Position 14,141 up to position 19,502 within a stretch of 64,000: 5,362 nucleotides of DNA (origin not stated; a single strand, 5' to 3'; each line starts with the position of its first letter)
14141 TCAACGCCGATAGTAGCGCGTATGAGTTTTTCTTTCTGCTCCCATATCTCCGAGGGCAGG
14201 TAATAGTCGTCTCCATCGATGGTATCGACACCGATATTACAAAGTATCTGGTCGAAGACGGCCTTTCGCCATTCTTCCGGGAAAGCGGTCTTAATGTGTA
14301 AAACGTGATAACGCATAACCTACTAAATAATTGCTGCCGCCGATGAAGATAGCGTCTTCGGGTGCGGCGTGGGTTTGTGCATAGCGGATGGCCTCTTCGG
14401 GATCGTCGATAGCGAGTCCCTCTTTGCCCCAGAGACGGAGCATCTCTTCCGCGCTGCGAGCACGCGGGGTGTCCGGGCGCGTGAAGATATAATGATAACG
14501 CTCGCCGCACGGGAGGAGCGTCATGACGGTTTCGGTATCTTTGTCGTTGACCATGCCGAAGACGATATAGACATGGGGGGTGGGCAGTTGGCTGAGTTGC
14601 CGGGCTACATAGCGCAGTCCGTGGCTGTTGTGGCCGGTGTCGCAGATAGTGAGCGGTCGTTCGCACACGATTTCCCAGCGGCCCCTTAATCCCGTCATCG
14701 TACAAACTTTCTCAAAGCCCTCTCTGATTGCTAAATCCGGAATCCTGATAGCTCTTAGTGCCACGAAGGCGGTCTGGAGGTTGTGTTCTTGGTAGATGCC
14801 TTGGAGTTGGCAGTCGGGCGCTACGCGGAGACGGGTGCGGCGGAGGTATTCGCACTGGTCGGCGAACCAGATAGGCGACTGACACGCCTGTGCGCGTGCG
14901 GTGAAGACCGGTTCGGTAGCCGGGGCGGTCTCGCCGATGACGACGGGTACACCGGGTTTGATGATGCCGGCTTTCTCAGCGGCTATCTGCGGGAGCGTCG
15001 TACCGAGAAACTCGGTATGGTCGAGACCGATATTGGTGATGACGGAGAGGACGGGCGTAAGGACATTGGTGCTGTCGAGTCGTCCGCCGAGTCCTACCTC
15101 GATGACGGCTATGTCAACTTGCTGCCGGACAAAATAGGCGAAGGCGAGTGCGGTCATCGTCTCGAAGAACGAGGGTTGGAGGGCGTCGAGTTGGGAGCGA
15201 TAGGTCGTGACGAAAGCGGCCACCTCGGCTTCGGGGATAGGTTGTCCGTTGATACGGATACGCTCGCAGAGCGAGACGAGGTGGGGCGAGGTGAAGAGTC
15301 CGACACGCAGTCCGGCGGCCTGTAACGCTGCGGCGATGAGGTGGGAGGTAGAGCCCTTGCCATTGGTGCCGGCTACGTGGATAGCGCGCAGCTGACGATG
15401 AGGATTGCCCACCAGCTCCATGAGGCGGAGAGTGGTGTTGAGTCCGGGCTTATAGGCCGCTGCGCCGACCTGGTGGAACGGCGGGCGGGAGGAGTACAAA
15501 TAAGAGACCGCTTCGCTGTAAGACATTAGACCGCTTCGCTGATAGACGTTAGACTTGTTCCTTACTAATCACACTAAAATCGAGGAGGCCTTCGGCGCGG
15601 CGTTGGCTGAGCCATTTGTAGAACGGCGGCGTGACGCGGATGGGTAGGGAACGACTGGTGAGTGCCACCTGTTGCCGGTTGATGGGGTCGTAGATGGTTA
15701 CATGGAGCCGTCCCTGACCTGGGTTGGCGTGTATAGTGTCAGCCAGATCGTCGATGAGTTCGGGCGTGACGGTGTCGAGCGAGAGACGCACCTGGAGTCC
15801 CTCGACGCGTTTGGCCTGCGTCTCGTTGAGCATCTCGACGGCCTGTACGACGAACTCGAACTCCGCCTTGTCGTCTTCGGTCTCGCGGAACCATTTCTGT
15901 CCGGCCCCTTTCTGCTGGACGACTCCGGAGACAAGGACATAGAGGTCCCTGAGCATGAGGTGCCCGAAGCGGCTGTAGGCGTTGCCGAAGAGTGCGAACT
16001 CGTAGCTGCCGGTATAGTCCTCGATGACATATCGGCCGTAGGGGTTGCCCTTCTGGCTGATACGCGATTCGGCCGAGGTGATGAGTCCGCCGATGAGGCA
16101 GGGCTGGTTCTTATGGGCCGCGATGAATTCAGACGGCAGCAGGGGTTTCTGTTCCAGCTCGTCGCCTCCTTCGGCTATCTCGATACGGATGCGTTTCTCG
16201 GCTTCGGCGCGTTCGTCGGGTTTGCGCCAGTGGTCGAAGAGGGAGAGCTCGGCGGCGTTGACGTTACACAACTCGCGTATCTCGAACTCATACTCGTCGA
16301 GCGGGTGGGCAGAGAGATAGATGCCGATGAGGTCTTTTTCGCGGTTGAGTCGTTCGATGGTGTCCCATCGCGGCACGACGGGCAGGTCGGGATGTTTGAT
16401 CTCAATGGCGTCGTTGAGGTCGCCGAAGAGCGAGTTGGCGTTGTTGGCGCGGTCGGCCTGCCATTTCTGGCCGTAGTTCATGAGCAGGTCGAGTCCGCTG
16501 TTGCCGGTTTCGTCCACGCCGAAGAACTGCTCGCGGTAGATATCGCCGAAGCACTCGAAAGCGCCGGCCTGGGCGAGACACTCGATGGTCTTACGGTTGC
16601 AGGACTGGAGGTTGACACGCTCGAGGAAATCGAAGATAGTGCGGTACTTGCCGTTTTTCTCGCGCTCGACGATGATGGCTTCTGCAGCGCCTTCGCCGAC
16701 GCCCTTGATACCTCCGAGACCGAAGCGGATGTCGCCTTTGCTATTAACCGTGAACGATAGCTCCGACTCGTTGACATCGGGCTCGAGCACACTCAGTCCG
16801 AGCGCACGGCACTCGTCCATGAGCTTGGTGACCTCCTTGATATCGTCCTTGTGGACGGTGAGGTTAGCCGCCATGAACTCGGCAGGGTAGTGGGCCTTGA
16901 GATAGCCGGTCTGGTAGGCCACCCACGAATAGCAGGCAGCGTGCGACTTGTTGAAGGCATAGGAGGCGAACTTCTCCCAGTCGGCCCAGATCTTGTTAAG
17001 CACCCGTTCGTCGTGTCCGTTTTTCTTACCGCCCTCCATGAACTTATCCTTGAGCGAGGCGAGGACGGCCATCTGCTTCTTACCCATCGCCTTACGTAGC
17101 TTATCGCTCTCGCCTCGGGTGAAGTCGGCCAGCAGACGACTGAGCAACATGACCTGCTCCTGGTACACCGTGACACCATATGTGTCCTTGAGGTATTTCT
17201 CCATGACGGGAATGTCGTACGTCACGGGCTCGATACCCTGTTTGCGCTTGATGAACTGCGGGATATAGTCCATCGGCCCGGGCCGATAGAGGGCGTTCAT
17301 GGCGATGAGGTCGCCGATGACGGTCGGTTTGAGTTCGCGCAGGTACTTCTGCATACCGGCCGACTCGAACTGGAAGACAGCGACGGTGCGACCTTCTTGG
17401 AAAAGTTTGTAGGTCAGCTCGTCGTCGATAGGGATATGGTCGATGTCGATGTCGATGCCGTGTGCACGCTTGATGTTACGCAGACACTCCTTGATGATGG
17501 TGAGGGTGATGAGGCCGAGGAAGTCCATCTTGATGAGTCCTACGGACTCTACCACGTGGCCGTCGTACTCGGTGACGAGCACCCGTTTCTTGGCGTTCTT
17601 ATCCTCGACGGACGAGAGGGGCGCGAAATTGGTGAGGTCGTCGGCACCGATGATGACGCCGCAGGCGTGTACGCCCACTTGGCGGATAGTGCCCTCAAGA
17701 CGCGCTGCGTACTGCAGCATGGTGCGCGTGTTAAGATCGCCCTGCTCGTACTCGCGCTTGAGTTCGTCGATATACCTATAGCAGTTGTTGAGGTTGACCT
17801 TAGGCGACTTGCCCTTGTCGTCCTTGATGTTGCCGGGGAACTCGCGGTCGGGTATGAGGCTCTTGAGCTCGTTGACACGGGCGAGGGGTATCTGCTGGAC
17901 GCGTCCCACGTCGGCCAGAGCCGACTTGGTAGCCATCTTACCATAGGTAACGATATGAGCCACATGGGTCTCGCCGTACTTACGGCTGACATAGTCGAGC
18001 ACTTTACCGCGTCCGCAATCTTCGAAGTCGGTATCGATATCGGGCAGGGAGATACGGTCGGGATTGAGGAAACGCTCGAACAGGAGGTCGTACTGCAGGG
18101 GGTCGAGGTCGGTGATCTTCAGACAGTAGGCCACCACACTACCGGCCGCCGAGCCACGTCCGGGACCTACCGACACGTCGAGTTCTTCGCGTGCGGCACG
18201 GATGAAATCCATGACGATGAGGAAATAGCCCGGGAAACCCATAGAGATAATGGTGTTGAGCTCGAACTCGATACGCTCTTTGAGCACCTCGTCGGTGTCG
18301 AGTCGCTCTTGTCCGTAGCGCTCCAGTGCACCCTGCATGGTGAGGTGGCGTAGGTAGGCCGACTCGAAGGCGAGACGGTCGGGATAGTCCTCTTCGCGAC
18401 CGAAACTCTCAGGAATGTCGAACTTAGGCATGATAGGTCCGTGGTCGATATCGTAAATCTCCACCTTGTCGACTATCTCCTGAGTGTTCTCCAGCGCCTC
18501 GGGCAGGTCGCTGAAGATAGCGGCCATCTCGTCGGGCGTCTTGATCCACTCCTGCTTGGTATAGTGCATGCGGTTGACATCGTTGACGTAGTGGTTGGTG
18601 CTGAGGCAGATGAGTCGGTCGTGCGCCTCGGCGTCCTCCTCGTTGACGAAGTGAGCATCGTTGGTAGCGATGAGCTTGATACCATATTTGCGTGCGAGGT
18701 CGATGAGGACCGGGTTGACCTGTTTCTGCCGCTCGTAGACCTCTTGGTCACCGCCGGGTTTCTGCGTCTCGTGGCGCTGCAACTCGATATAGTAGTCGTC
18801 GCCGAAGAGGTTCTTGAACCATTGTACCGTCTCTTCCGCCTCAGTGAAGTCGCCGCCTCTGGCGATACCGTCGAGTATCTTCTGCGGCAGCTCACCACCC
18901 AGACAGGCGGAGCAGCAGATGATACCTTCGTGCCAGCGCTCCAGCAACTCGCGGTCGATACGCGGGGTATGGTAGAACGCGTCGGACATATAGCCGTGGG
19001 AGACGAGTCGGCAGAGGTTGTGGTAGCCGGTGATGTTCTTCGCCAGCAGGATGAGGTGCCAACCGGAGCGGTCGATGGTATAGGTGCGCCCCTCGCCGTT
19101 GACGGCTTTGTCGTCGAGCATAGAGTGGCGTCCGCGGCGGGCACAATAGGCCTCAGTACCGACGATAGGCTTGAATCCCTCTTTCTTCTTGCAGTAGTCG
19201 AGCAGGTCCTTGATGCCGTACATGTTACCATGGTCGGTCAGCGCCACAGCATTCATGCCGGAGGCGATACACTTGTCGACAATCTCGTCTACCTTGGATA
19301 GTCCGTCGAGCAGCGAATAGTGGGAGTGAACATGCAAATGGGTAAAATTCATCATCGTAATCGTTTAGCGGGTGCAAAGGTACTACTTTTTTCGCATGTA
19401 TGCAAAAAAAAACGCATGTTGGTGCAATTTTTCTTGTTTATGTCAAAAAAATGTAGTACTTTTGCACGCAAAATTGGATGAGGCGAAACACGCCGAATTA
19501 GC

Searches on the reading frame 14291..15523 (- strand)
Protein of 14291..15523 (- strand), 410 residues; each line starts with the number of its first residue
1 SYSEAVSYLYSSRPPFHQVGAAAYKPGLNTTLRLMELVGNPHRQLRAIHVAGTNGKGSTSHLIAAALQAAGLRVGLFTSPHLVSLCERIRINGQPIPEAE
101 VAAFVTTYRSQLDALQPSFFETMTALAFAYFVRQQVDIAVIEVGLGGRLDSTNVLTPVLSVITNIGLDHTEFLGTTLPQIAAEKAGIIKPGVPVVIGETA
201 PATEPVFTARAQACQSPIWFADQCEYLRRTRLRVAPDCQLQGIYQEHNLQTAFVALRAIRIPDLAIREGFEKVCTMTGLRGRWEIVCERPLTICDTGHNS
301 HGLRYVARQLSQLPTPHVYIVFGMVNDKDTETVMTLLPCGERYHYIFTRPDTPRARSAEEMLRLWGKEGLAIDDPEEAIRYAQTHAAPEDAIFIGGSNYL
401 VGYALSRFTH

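Call 77: search_protein_families(library=pfam, proteins=[window:14291-15523:-], max_evalue=0.00001)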
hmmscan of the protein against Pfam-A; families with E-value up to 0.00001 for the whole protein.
window:14291-15523:- (410 aa): 2 families
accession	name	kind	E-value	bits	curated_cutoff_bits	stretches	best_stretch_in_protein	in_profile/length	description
PF02875.26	Mur_ligase_C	-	1.1e-16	62.2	28.4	1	281-397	1-126/127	Mur ligase, glutamate ligase domain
PF08245.18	Mur_ligase_M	-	6.9e-11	42.9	24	1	50-189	1-111/200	Mur ligase middle domain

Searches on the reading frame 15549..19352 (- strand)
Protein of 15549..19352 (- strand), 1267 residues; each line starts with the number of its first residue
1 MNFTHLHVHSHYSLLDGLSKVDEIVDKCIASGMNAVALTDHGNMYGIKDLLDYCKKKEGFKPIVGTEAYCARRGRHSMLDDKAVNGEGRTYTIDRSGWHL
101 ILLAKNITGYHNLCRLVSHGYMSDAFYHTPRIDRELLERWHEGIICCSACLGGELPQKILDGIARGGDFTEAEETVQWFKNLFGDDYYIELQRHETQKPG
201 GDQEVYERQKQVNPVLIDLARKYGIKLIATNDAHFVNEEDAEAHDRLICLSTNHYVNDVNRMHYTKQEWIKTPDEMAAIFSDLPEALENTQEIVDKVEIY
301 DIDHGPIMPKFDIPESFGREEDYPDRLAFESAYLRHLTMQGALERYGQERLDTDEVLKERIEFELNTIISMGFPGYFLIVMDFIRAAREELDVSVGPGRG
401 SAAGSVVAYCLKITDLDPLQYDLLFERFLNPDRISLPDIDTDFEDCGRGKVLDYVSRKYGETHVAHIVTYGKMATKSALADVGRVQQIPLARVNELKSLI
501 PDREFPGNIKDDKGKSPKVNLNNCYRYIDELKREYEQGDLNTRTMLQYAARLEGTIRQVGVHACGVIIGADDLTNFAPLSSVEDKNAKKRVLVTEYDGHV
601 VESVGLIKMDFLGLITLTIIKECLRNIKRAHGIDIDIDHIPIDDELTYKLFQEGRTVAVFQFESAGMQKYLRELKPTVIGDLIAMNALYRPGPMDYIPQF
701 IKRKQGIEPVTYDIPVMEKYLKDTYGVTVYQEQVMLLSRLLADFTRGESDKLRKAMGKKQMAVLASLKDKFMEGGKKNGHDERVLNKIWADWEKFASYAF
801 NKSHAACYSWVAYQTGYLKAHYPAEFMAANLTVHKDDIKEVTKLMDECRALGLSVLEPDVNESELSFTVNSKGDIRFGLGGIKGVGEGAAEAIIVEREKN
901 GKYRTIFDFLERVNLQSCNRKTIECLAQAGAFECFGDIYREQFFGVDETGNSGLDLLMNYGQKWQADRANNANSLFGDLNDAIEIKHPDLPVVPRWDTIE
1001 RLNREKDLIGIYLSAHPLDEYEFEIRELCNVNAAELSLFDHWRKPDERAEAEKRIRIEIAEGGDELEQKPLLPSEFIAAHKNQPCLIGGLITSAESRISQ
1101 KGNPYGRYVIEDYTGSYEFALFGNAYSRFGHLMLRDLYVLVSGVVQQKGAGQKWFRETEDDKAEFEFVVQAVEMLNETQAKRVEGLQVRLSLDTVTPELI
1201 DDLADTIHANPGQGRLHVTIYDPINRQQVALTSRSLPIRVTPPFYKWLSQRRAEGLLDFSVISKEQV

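Call 77: search_protein_families(library=pfam, proteins=[window:15549-19352:-], max_evalue=0.00001)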
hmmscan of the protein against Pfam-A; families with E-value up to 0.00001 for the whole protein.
window:15549-19352:- (1267 aa): 4 families
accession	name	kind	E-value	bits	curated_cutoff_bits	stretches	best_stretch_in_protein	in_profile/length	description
PF07733.18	DNA_pol3_alpha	-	2.7e-84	283.3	23.9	1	333-613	2-260/260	Bacterial DNA polymerase III alpha NTPase domain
PF17657.6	DNA_pol3_finger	-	7.8e-59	198.2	22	1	616-779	1-166/166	Bacterial DNA polymerase III alpha subunit finger domain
PF02811.25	PHP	-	3.2e-49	167.9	26.4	1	5-194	1-164/164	PHP domain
PF14579.12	HHH_6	-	1.4e-29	102.5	25.6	1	852-936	1-84/90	Helix-hairpin-helix motif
